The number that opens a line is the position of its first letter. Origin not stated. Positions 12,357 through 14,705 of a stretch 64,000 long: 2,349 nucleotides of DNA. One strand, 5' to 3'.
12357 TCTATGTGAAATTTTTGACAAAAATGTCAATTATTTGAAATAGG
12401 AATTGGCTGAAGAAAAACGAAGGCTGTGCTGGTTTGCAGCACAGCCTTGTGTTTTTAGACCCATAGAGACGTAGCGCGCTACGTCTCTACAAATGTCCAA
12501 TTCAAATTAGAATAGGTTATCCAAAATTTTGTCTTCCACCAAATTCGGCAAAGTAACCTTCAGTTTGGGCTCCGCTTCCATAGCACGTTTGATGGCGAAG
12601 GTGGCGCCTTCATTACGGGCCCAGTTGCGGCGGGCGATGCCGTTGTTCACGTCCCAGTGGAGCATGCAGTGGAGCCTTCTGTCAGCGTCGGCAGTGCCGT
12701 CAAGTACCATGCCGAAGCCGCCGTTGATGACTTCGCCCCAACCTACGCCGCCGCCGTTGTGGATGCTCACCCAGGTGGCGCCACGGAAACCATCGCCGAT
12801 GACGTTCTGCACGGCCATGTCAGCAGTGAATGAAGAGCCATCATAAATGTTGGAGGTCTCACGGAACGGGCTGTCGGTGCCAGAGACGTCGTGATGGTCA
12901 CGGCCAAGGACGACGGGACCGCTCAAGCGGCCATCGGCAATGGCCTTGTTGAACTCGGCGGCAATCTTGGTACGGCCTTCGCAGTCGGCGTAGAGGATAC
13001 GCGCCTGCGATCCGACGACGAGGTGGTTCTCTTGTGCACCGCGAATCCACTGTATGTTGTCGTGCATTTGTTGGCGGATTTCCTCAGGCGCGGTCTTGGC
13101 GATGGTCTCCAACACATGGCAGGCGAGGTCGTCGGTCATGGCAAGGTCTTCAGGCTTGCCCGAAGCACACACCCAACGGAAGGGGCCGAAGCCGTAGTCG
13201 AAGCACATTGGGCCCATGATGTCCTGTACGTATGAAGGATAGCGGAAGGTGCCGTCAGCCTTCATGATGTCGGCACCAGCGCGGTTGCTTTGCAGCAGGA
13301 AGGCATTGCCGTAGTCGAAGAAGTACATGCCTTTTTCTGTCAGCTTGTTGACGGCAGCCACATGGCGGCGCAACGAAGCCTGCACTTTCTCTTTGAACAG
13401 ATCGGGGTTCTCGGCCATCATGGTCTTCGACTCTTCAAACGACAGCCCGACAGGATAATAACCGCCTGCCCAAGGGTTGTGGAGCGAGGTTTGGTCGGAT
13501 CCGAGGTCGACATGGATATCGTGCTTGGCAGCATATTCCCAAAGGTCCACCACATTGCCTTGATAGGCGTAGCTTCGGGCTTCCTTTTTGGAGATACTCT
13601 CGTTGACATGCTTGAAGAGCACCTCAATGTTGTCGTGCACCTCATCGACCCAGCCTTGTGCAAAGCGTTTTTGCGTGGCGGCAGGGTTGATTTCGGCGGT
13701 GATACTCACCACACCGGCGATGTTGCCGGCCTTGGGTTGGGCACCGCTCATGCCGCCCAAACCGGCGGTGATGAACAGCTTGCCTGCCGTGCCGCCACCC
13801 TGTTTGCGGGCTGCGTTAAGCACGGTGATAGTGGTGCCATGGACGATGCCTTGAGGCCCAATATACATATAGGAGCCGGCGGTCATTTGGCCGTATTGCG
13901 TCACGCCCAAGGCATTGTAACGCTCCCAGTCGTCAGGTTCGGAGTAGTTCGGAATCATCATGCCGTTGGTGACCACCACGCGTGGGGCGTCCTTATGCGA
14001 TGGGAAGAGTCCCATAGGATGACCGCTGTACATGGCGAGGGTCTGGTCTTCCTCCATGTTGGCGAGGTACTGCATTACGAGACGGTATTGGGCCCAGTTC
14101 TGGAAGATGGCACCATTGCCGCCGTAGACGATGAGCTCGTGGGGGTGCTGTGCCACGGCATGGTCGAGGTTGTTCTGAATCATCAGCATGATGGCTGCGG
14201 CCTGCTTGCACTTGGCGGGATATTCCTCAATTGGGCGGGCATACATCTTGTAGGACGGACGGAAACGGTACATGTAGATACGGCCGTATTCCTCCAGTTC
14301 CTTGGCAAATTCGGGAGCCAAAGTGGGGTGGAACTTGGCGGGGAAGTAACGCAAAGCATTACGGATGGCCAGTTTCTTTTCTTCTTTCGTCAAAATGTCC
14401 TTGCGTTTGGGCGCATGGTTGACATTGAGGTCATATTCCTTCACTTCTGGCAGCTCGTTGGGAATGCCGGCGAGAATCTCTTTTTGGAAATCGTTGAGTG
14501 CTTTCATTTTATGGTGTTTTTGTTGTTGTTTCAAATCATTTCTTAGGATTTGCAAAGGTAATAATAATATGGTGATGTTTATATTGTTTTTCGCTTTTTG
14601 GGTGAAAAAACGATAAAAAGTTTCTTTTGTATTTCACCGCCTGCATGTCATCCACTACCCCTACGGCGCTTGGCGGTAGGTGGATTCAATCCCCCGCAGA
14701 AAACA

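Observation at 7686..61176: Pervasive REP-like hairpin family with a conserved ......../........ clamp and compensatory inner-stem variation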

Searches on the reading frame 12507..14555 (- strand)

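Call 44: search_protein_families(library=pfam, proteins=[window:12507-14555:-], max_evalue=0.00001)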
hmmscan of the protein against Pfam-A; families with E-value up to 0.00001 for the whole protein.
window:12507-14555:- (682 aa): 3 families
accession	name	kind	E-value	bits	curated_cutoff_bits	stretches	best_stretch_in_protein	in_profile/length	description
PF17392.7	Urocanase_C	-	4.7e-87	290.9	23.6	1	452-656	3-195/196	Urocanase C-terminal domain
PF01175.24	Urocanase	-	6.2e-81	271.5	23.2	1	233-446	1-209/209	Urocanase Rossmann-like domain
PF17391.7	Urocanase_N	-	1.2e-59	200.1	23.2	1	104-230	1-127/127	Urocanase N-terminal domain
